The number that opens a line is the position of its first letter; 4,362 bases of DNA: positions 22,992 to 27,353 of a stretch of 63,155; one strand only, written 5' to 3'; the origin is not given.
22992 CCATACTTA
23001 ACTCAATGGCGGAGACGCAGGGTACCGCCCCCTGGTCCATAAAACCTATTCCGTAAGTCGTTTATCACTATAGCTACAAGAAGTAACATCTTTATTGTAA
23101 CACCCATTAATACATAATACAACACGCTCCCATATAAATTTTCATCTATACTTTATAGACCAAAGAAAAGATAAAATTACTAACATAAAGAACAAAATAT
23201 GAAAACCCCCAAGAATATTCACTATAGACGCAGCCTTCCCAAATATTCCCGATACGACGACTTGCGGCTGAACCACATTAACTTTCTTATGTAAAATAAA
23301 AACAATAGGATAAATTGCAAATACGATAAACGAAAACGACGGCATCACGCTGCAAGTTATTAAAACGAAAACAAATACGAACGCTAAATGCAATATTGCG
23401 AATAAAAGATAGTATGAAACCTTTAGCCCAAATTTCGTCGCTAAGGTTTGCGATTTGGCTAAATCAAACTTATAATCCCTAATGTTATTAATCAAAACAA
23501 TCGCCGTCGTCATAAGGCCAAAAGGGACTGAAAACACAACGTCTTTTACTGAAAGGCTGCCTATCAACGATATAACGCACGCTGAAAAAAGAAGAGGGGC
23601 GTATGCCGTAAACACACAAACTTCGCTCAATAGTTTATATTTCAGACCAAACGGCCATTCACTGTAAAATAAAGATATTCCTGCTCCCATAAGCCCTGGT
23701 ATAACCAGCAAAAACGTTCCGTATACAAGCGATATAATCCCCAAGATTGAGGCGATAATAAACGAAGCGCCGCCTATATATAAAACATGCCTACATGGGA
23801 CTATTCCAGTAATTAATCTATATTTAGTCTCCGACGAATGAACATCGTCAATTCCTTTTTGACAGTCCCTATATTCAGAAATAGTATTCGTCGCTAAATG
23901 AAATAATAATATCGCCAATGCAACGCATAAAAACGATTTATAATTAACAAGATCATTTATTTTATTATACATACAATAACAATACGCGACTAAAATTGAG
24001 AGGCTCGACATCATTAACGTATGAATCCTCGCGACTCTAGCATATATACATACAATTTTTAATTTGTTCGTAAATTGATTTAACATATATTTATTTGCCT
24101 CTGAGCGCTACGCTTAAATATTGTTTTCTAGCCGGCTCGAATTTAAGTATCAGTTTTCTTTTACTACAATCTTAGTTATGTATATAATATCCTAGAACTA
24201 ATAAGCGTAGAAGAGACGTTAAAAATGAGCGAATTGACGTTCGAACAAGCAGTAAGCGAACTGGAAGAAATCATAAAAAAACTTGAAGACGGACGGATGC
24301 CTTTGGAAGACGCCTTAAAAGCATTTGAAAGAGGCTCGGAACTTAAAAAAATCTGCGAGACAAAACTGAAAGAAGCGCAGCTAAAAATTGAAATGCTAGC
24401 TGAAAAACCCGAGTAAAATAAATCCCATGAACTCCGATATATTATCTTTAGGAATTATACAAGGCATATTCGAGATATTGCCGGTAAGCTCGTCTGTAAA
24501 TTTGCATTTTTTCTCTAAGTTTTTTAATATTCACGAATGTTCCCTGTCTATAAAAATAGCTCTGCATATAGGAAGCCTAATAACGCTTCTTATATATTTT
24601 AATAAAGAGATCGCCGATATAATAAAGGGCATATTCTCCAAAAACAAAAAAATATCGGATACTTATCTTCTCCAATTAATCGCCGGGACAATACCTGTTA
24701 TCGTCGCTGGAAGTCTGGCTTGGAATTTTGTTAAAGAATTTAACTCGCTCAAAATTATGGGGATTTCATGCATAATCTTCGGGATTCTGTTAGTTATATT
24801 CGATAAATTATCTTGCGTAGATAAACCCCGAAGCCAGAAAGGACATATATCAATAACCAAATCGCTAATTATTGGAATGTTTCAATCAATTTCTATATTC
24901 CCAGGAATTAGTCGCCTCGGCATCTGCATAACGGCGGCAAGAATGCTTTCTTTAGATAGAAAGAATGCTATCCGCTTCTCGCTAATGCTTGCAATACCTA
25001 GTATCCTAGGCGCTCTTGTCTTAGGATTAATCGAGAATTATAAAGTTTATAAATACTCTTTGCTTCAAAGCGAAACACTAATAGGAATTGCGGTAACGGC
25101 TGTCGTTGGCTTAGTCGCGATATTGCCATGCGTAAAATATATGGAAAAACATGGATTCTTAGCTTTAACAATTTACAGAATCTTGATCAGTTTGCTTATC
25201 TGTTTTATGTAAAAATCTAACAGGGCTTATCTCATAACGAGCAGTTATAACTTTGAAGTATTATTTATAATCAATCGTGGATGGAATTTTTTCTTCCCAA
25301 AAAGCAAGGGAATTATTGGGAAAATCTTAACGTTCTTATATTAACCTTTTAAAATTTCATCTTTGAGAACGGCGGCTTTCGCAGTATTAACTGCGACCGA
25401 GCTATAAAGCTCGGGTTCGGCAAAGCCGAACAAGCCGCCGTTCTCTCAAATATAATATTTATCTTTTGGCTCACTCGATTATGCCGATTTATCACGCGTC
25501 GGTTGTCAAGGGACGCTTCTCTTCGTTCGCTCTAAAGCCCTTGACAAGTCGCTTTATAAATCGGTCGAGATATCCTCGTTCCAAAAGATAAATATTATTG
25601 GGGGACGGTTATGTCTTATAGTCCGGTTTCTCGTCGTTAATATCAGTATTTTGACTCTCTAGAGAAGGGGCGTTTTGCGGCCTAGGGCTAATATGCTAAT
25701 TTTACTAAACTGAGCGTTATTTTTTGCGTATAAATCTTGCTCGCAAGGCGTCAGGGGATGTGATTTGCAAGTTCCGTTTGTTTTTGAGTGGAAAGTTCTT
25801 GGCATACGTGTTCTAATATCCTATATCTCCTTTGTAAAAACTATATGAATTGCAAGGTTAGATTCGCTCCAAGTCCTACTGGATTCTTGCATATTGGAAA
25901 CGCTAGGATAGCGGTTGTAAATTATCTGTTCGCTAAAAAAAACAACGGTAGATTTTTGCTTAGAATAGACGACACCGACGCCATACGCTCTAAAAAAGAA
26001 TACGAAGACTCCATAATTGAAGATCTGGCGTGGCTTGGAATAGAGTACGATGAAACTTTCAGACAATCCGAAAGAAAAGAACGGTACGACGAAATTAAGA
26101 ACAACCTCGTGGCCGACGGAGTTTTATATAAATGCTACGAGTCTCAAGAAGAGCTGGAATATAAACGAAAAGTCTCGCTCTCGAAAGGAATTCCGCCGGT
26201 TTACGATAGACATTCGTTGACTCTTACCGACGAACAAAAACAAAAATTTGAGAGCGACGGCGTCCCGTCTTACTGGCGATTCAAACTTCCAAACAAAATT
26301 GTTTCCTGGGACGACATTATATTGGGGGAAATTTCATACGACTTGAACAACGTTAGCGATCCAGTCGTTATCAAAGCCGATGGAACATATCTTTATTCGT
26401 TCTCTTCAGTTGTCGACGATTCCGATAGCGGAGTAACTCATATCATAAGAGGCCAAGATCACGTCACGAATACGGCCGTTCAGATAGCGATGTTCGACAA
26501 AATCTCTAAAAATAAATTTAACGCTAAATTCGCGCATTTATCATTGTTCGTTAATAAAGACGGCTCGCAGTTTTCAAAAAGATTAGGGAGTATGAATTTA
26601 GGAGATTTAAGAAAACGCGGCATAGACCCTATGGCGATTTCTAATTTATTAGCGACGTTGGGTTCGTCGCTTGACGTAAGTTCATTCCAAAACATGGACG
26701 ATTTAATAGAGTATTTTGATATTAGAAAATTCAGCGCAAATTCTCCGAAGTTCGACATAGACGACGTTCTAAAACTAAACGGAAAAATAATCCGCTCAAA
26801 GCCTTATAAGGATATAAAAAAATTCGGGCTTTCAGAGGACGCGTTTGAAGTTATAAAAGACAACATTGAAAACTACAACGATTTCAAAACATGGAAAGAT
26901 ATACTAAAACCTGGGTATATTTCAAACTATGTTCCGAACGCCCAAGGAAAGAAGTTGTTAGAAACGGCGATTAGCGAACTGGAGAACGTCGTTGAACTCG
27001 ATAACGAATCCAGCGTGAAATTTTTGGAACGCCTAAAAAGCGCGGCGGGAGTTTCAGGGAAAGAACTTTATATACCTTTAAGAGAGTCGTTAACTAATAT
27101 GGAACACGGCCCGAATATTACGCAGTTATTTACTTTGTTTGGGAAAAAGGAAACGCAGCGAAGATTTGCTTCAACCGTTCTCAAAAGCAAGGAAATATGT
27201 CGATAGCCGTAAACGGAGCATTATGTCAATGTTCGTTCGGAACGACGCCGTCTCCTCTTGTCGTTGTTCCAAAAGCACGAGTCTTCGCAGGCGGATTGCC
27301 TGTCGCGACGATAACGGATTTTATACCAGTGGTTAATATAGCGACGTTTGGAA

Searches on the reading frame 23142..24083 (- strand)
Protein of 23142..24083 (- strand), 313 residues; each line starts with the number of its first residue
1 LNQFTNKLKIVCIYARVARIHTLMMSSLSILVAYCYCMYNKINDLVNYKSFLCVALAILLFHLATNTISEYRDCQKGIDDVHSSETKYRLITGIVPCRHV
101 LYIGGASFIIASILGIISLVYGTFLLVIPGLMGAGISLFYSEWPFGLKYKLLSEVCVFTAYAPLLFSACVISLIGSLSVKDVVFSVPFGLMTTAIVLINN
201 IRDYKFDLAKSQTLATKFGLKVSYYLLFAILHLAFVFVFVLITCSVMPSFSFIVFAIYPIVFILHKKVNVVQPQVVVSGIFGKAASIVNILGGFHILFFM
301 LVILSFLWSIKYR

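Call 87: search_protein_families(library=pfam, proteins=[window:23142-24083:-], max_evalue=0.001)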
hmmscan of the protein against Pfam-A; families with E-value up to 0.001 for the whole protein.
window:23142-24083:- (313 aa): 1 family
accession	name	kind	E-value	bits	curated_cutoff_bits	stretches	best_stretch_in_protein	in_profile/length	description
PF01040.23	UbiA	-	1.6e-18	67.4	34.2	1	43-263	14-226/250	UbiA prenyltransferase family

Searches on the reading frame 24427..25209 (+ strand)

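Call 87: search_protein_families(library=pfam, proteins=[window:24427-25209:+], max_evalue=0.001)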
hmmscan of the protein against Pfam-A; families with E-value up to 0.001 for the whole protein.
window:24427-25209:+ (261 aa): 2 families
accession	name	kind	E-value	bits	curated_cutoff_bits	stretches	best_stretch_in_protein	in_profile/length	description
PF02673.24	BacA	-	3.2e-55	188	33.4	1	7-256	3-256/257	Bacitracin resistance protein BacA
PF01925.25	TauE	-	0.00012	22.2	32.6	1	72-228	57-210/237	Sulfite exporter TauE/SafE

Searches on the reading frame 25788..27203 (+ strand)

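Call 21: search_protein_families(library=pfam, proteins=[window:25788-27203:+], max_evalue=0.001)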
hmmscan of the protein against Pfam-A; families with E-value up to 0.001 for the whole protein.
window:25788-27203:+ (472 aa): 2 families
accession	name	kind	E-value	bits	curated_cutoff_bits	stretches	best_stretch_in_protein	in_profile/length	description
PF00749.27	tRNA-synt_1c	-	7.1e-78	262.1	23.4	1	23-326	3-311/314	tRNA synthetases class I (E and Q), catalytic domain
PF19269.4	Anticodon_2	-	7.2e-10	39.8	23.6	1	353-461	20-138/141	Anticodon binding domain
